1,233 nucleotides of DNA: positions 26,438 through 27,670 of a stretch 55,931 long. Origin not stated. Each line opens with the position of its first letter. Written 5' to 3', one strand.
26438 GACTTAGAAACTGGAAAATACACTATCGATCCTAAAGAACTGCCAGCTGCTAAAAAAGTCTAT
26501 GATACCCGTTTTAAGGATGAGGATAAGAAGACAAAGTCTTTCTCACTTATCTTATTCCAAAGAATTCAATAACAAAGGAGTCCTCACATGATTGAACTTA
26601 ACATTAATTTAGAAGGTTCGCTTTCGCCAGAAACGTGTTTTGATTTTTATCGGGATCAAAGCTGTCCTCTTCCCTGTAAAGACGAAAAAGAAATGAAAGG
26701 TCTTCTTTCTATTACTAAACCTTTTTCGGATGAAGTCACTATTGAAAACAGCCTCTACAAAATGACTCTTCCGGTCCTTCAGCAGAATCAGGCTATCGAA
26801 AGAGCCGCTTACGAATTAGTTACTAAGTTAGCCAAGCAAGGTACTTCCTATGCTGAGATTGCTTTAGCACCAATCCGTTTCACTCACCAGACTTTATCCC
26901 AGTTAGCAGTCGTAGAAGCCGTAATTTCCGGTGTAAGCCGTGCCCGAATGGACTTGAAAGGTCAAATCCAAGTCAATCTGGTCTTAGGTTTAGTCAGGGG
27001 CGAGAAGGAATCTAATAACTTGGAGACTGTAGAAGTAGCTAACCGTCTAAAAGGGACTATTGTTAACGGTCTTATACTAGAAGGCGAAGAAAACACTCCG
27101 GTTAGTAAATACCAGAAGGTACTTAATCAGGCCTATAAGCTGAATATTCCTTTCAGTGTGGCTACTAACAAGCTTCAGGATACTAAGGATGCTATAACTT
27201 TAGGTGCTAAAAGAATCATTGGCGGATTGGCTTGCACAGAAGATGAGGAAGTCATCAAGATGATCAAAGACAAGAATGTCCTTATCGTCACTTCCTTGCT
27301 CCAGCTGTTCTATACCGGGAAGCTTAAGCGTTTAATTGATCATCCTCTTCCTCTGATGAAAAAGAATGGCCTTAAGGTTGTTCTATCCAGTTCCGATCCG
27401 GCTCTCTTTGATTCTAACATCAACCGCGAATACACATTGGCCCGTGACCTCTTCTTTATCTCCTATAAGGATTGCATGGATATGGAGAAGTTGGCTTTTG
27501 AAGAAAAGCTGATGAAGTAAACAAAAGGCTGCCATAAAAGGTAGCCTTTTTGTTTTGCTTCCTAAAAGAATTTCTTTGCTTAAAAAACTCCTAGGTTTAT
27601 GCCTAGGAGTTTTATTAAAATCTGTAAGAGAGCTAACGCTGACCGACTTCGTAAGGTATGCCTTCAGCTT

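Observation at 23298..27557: Operon of three enzyme-fold proteins that all appear to have lost canonical catalytic residues (two FucI/AraA-like paralogues plus an adenosine-deaminase-fold protein)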

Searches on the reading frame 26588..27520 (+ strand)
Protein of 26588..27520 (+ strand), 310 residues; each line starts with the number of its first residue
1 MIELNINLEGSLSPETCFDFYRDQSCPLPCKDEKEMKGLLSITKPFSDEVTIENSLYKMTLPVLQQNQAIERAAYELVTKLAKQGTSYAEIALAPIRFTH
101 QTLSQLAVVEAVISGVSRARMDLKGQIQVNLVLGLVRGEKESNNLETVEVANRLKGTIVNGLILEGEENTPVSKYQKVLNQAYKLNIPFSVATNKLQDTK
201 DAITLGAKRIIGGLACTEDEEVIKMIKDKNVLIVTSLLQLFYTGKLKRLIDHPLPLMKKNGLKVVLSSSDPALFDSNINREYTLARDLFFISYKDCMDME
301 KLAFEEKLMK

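Call 3: search_protein_families(library=pfam, proteins=[window:26588-27520:+], max_evalue=1)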
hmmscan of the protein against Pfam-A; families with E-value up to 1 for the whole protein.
window:26588-27520:+ (310 aa): 2 families
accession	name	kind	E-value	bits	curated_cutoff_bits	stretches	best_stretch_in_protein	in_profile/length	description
PF00962.28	A_deaminase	-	8.9e-36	124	27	1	3-304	4-310/330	Adenosine deaminase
PF05197.18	TRIC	-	0.044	13.7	25.9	1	88-140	67-119/193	TRIC channel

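Call 4: search_protein_families(library=ncbifam, proteins=[window:26588-27520:+], max_evalue=1)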
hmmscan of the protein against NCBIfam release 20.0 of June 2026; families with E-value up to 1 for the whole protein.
window:26588-27520:+ (310 aa): 10 families
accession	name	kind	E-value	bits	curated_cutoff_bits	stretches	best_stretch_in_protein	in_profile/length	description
TIGR01430.1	aden_deam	equivalog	1.6e-44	152.3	216.55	1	2-305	4-307/323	adenosine deaminase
NF006850.0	PRK09358.1-6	equivalog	6.9e-26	90.9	419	1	2-309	11-315/334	adenosine deaminase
NF006846.0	PRK09358.1-1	equivalog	8.5e-25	87.5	459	1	3-298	10-307/333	adenosine deaminase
NF006847.0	PRK09358.1-2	equivalog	2.1e-24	86.1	412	1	4-303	18-334/364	adenosine deaminase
NF006848.0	PRK09358.1-3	equivalog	5.8e-21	75.1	426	1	2-305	7-307/325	adenosine deaminase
NF006854.0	PRK09358.3-1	equivalog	1.7e-20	73.4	530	1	56-306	66-319/344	adenosine deaminase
NF006849.0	PRK09358.1-5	equivalog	5.6e-11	42.1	494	1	55-299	65-315/350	adenosine deaminase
TIGR01431.1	adm_rel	subfamily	1.4e-05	24.2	315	1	126-276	254-418/479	adenosine deaminase-related growth factor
NF006856.0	PRK09358.3-3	equivalog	8.6e-05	21.8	510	1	166-283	168-290/316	adenosine deaminase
NF002838.1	PRK03065.1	equivalog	0.034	14.2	155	1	107-159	77-129/147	histidine utilization transcription antiterminator HutP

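Call 9: search_solved_structures(query=window:26588-27520:+, max_evalue=0.001, show_alignments=2)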
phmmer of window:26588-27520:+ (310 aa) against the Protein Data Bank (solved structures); distinct sequences matched with E-value up to 0.001: 24.
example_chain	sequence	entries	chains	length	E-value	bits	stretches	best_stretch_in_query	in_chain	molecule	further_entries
3rys_A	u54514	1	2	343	8.2e-17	64.8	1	2-282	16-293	Adenosine deaminase 1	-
9vlv_A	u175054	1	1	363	2.3e-15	60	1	2-287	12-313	Adenosine deaminase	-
6n9m_A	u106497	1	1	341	6.8e-13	51.9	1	3-288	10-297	Adenosine deaminase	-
3iar_A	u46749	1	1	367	9.1e-13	51.5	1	2-291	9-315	Adenosine deaminase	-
7rtg_A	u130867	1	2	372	9.6e-13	51.5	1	2-291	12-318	Adenosine deaminase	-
1ndv_A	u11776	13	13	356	1.1e-12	51.3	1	2-290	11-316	Adenosine deaminase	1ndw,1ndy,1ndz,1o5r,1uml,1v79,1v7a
1uio_A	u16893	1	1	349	1.1e-12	51.2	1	2-290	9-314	ADENOSINE DEAMINASE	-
1a4l_A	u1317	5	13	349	2e-12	50.4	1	2-290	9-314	ADENOSINE DEAMINASE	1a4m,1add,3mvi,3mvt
1uip_A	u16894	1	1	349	2e-12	50.4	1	2-290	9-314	ADENOSINE DEAMINASE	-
1fkw_A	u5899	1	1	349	2e-12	50.4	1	2-290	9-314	ADENOSINE DEAMINASE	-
2ada_A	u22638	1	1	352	2.1e-12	50.4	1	2-290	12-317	ADENOSINE DEAMINASE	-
1krm_A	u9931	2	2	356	2.7e-12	50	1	2-290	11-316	adenosine deaminase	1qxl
1w1i_E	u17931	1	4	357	2.8e-12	49.9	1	2-290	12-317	ADENOSINE DEAMINASE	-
2bgn_E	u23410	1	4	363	2.9e-12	49.9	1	2-290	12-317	ADENOSINE DEAMINASE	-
3km8_A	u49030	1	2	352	3.7e-12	49.5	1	2-290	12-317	Adenosine deaminase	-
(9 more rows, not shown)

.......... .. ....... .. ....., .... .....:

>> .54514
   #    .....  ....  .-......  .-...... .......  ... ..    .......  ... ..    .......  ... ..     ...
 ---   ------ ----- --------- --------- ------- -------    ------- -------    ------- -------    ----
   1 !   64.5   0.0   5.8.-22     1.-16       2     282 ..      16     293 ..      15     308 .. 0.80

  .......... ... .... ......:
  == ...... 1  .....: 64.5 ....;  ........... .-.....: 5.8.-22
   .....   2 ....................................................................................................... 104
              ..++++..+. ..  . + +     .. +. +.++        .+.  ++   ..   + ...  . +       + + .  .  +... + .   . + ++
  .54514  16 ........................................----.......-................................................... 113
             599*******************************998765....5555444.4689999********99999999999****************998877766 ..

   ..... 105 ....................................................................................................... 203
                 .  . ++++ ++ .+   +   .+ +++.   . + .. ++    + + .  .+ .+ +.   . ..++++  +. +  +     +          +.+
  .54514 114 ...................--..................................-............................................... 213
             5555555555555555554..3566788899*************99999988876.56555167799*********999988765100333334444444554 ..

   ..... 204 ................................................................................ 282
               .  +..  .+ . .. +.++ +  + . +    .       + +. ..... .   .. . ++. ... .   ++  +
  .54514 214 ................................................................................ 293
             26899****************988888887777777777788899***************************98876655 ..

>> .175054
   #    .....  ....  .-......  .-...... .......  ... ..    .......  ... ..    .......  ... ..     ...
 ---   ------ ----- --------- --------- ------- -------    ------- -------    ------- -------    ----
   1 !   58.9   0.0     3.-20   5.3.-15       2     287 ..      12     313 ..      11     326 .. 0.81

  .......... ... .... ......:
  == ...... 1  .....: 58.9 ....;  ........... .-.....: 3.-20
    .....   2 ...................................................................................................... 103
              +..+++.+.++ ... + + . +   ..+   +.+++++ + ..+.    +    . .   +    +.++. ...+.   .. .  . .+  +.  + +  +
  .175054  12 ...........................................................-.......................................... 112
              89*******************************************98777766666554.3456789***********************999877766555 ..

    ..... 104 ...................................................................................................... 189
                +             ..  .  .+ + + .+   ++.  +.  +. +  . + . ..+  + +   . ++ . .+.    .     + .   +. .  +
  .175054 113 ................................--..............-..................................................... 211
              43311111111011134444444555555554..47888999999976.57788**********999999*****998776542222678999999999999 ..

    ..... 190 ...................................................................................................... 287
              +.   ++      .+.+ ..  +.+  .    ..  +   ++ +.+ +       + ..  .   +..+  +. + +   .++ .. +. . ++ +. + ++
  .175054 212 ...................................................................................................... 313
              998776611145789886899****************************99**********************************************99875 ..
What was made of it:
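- Closest known: Adenosine deaminase. Same: Collinear over the whole TIM barrel (124 bits, call 3; PDB E 8e-17, call 9).
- The ADA fold has lost its whole metal site (call 9).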

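Call 17: find_homologous_proteins(query=window:26588-27520:+, max_evalue=1e-10)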
Query window:26588-27520:+ (310 aa): 5 proteins with E <= 1e-10 among 3086 candidates.
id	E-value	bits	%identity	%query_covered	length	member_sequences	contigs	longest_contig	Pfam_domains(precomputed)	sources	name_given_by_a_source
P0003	1.1e-195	666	99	100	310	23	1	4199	PF00962.29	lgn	-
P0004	2.6e-35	140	33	100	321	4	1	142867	PF00962.29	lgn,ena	-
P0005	2.5e-28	117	35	94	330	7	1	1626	PF00962.29,PF01979.27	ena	-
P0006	4.0e-20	91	27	98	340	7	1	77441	PF00962.29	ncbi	-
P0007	7.7e-15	73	25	100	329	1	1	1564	PF00962.29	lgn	-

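Call 19: find_encoding_contigs(protein=P0004, flank=10000, max_places=3)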
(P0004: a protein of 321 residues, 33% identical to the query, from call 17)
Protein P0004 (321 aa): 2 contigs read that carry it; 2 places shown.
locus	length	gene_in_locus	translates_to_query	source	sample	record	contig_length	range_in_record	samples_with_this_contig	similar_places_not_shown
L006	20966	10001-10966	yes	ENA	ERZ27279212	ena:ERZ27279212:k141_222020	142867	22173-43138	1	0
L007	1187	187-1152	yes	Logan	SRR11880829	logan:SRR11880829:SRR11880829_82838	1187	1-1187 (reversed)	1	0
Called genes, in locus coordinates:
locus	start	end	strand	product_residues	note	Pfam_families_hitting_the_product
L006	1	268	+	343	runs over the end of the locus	-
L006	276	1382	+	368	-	PF12831:FAD_oxidored (weak), PF13450:NAD_binding_8, PF03275:GLF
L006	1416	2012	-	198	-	PF00156:Pribosyltran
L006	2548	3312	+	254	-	-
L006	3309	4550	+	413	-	PF00919:UPF0004, PF04055:Radical_SAM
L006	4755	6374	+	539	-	-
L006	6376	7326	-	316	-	PF06541:ABC_trans_CmpB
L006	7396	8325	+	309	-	PF00551:Formyl_trans_N, PF02911:Formyl_trans_C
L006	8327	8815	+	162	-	PF04073:tRNA_edit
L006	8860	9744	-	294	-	PF01116:F_bP_aldolase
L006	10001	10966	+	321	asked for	PF00962:A_deaminase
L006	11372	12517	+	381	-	PF02608:Bmp, PF13407:Peripla_BP_4 (weak)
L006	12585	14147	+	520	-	PF00005:ABC_tran, PF13304:AAA_21 (faint), PF00005:ABC_tran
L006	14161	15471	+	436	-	PF02653:BPD_transp_2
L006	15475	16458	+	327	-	PF02653:BPD_transp_2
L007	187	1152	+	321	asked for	PF00962:A_deaminase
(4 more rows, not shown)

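Call 70: search_protein_families(library=padloc, proteins=[window:26588-27520:+], max_evalue=0.01)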
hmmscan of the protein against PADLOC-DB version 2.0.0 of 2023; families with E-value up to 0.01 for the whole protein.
window:26588-27520:+ (310 aa): 1 family
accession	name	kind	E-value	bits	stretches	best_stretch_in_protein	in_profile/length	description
PDLC01908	CARF5--CARF_ADA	-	2.9e-10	37.7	1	63-288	325-559/605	-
